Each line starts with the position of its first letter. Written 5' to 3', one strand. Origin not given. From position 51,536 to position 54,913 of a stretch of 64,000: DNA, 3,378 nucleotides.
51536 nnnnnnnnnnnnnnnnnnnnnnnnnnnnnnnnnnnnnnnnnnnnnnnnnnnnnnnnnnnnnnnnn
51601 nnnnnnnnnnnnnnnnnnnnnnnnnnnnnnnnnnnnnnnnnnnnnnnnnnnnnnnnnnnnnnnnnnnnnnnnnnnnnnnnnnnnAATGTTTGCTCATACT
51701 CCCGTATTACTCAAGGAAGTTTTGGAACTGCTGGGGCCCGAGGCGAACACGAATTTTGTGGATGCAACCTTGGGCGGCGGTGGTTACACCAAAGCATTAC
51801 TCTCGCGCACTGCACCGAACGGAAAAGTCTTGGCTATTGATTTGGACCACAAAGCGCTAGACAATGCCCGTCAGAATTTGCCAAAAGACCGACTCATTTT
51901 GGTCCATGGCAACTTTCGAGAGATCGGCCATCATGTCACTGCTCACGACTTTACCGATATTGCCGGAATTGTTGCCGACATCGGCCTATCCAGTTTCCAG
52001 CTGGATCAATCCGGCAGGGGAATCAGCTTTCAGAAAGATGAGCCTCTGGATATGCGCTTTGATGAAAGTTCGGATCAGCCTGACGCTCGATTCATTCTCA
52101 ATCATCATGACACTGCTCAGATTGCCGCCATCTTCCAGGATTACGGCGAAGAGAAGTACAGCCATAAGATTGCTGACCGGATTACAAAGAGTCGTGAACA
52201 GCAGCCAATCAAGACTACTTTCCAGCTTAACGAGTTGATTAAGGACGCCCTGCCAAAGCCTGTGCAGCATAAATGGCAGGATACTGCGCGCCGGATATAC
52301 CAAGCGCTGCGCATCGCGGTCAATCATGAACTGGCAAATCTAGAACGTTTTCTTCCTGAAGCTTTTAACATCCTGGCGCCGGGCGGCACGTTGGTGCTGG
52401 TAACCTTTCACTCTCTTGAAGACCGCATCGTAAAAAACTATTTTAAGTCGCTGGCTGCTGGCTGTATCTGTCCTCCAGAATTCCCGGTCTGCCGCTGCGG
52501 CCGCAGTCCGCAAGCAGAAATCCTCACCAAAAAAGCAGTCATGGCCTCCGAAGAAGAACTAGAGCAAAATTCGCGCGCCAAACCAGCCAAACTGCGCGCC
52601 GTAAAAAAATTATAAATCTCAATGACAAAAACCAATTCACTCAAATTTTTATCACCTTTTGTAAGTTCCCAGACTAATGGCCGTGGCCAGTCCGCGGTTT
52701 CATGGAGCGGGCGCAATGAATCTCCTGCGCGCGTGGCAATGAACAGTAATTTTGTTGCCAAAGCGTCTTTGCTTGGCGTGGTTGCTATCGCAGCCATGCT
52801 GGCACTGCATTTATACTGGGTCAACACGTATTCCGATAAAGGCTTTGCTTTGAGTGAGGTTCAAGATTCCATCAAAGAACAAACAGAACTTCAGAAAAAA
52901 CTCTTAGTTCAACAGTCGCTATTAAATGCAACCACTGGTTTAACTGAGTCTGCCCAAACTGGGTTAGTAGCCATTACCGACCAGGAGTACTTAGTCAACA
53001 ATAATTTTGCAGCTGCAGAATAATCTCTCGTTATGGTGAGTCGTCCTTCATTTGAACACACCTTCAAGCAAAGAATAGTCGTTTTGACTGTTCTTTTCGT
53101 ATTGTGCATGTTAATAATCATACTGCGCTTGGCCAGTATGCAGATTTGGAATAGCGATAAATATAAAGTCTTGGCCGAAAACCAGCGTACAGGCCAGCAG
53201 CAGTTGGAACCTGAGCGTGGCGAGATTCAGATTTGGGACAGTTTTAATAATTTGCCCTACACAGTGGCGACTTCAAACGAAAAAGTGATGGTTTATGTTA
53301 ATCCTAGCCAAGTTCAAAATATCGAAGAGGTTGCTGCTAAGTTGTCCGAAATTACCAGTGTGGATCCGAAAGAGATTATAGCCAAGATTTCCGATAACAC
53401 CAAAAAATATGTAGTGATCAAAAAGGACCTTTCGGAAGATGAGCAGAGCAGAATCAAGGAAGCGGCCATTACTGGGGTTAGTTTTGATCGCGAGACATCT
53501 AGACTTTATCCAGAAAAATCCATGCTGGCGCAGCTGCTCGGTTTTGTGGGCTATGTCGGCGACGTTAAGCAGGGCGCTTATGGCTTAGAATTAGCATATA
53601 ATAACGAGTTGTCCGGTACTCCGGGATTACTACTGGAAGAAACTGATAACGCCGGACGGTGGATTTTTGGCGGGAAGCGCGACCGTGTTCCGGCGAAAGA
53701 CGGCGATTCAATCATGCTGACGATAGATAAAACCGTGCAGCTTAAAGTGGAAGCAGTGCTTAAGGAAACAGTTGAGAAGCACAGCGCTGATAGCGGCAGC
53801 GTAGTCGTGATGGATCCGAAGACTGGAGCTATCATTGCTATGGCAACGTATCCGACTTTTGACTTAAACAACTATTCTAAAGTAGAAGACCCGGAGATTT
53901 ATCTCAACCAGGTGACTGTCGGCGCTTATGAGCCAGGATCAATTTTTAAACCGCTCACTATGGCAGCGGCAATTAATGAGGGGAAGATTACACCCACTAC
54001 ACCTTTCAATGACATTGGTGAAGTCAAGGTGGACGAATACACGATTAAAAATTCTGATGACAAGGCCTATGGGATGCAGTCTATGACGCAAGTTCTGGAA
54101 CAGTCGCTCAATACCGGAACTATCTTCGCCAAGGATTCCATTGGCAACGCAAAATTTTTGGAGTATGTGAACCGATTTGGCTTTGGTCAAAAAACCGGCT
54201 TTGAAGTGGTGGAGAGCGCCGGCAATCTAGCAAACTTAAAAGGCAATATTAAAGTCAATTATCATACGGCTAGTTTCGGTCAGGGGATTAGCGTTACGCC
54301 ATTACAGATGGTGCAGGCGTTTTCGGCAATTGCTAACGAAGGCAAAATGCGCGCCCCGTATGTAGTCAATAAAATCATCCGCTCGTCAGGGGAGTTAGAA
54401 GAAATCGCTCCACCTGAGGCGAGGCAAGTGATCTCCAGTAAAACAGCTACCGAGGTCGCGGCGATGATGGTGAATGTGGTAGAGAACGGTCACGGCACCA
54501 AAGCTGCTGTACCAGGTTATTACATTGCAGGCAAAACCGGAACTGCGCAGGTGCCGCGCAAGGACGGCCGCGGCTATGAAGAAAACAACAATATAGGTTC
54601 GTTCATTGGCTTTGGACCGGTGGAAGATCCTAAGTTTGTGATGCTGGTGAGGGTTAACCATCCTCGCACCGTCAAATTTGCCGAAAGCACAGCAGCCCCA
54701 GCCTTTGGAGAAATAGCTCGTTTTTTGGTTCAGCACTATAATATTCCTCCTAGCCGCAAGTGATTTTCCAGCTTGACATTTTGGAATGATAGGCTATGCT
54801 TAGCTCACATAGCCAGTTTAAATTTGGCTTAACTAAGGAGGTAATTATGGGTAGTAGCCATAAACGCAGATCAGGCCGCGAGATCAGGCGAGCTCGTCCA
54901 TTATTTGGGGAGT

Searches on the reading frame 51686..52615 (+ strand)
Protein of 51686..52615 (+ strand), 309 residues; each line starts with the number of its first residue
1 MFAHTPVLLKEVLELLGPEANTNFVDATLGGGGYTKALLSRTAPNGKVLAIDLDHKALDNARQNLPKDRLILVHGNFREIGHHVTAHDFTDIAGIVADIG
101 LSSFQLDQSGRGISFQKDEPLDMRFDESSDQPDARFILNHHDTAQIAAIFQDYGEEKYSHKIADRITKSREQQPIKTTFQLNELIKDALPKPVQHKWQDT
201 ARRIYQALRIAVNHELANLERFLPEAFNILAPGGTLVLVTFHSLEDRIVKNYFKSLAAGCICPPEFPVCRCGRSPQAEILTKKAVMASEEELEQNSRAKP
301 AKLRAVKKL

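Call 99: search_protein_families(library=pfam, proteins=[window:51686-52615:+], max_evalue=0.001)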
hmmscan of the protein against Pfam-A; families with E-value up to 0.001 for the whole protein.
window:51686-52615:+ (309 aa): 8 families
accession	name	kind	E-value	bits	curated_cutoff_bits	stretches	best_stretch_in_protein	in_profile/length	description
PF01795.25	Methyltransf_5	-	8.3e-105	351.1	27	1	2-308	2-308/309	MraW methylase family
PF08241.18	Methyltransf_11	-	2.2e-07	31.9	21.2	0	26-80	2-54/95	Methyltransferase domain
PF01728.25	FtsJ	-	3e-06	27.7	24.1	1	11-100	11-100/181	FtsJ-like methyltransferase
PF13649.12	Methyltransf_25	-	7.4e-06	27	27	1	25-81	2-59/97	Methyltransferase domain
PF13847.12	Methyltransf_31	-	9.5e-06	25.8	27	0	20-73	3-56/145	Methyltransferase domain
PF05175.20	MTS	-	0.0005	20.2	23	0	19-71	30-81/170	Methyltransferase small domain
PF01209.24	Ubie_methyltran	-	0.00069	19.5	20.1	0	12-78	39-108/233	ubiE/COQ5 methyltransferase family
PF08242.18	Methyltransf_12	-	0.00094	20.3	30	0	30-69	6-44/98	Methyltransferase domain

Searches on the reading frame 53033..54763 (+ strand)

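Call 31: search_protein_families(library=pfam, proteins=[window:53033-54763:+], max_evalue=0.001)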
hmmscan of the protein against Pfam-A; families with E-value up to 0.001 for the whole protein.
window:53033-54763:+ (576 aa): 2 families
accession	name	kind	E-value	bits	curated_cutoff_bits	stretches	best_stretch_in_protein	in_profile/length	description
PF00905.27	Transpeptidase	-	1.2e-73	248.3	22.1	1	255-561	1-297/299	Penicillin binding protein transpeptidase domain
PF03717.20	PBP_dimer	-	2.3e-18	67.7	24.4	1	59-210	3-175/180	Penicillin-binding Protein dimerisation domain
